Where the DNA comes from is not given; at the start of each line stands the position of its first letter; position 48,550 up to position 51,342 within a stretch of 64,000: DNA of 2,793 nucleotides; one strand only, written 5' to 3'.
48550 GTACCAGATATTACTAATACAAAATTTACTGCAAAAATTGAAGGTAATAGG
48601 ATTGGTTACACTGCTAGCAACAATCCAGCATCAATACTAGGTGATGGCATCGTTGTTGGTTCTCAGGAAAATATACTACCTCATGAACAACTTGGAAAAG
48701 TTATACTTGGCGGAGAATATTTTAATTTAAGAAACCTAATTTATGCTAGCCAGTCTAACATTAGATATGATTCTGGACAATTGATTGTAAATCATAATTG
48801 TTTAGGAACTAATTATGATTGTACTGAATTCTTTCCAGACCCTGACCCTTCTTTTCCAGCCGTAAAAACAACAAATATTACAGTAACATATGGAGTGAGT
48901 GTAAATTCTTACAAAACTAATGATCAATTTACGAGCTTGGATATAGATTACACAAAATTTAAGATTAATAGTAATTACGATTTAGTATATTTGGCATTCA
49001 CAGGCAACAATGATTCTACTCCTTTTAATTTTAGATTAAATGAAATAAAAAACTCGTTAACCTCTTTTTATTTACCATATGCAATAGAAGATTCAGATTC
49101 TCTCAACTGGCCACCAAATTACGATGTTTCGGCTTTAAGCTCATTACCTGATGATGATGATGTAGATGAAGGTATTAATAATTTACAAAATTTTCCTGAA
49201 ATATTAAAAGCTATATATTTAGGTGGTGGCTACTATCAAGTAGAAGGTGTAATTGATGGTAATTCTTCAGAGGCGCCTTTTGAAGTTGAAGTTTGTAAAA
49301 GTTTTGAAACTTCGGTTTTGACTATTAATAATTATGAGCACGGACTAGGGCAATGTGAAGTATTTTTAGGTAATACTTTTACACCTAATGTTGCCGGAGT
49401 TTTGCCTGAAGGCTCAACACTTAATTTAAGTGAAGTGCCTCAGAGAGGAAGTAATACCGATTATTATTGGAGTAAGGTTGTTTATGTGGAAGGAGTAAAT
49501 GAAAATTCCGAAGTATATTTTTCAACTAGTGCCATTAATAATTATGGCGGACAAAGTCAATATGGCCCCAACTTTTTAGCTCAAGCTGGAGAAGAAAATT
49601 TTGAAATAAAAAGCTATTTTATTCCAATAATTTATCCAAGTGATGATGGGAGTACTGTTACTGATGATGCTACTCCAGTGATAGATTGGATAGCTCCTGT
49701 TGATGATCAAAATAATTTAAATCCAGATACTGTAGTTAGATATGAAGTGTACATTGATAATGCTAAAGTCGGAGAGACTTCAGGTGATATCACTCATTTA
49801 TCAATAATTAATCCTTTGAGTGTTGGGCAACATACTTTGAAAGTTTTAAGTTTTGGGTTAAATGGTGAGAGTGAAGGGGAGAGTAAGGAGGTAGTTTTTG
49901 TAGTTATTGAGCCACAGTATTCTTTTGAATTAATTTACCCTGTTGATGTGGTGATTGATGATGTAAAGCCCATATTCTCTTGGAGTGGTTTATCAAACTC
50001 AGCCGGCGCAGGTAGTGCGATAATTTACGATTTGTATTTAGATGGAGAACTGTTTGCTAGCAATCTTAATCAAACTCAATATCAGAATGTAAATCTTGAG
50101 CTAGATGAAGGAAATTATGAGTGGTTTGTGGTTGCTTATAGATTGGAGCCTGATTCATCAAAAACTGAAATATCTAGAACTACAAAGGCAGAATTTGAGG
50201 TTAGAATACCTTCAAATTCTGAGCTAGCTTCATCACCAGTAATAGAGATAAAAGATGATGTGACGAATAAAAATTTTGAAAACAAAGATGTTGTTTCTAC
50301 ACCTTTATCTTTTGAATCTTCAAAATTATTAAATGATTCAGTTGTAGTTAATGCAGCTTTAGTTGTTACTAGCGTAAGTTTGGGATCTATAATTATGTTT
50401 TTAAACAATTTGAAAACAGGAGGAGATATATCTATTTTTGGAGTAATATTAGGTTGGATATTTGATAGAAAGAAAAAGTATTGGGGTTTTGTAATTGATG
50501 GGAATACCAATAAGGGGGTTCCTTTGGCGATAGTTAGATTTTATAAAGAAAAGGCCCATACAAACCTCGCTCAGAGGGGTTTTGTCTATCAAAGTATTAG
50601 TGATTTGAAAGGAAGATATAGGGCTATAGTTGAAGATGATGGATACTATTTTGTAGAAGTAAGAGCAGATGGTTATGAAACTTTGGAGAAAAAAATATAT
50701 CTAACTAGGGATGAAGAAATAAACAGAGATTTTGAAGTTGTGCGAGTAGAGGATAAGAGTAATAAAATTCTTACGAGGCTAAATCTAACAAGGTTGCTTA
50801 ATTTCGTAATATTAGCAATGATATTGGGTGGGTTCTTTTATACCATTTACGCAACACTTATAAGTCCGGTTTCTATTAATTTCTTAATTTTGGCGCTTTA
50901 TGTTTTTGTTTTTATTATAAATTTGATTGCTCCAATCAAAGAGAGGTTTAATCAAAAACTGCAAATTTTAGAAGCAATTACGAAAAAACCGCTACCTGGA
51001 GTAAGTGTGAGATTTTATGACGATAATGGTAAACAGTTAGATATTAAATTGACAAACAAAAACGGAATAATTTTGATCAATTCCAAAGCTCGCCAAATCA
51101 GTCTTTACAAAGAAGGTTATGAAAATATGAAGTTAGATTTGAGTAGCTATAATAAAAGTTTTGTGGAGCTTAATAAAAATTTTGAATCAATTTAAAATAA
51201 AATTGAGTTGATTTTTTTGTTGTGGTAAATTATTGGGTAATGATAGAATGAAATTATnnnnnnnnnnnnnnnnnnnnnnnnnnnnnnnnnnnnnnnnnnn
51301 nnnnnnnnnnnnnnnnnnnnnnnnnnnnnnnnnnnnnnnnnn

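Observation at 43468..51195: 2575-aa giant envelope protein fused to an N-terminal receiver-like domain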

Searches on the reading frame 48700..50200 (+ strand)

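Call 29: search_protein_families(library=pfam, proteins=[window:48700-50200:+], max_evalue=1)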
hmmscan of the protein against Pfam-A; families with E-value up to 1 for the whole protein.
window:48700-50200:+ (500 aa): 1 family
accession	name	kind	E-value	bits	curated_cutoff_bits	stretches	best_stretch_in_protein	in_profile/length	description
PF17957.7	Big_7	-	0.76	10.9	24.1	1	341-382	29-70/70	Bacterial Ig domain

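Call 30: search_protein_families(library=ncbifam, proteins=[window:48700-50200:+], max_evalue=1)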
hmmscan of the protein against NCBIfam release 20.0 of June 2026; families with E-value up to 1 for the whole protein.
window:48700-50200:+ (500 aa): 0 families

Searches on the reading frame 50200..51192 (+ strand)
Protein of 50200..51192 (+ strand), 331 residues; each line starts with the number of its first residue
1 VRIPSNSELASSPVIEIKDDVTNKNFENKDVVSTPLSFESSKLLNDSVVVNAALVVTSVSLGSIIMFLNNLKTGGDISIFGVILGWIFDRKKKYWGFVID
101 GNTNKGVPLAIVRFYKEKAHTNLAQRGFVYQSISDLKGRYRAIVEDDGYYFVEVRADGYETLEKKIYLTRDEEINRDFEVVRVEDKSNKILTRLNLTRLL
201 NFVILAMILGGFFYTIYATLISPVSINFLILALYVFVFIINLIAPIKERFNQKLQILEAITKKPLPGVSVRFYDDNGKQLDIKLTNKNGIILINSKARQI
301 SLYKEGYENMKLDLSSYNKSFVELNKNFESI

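Call 29: search_protein_families(library=pfam, proteins=[window:50200-51192:+], max_evalue=1)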
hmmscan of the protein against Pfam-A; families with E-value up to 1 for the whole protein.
window:50200-51192:+ (331 aa): 7 families
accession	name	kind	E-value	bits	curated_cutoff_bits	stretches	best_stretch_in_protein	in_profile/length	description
PF08308.17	PEGA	-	7.6e-08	32.6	20.8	1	147-179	34-66/71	PEGA domain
PF13620.12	CarboxypepD_reg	-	7.3e-07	29.9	32.3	1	96-179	4-80/82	Carboxypeptidase regulatory-like domain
PF13715.12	CarbopepD_reg_2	-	8.2e-05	23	32.2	1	96-179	3-75/88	CarboxypepD_reg-like domain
PF11974.14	bMG3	-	0.00012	22.4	34.9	1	261-299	24-62/103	Bacterial alpha-2-macroglobulin MG3 domain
PF03419.18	Peptidase_U4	-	0.0084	15.9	28.4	1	195-288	85-179/284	Sporulation factor SpoIIGA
PF17802.7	SpaA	-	0.016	15.8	23.1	0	260-293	11-46/91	Prealbumin-like fold domain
PF20990.2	DUF2207_C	-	0.088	12.9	33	1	183-242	127-188/247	Predicted membrane protein (DUF2207) C-terminal domain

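Call 30: search_protein_families(library=ncbifam, proteins=[window:50200-51192:+], max_evalue=1)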
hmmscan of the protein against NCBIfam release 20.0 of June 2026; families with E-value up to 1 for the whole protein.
window:50200-51192:+ (331 aa): 0 families

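Call 69: find_homologous_proteins(query=window:50284-51192:+, max_evalue=0.001)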
Query window:50284-51192:+: 2237 candidates shared short words with the query, none scored E <= 0.001.

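Call 73: search_solved_structures(query=window:50284-51192:+, max_evalue=1)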
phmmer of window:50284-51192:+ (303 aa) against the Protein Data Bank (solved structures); distinct sequences matched with E-value up to 1: 1.
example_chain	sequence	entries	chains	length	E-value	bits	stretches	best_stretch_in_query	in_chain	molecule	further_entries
1v8c_A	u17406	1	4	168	0.87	12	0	29-88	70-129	MoaD related protein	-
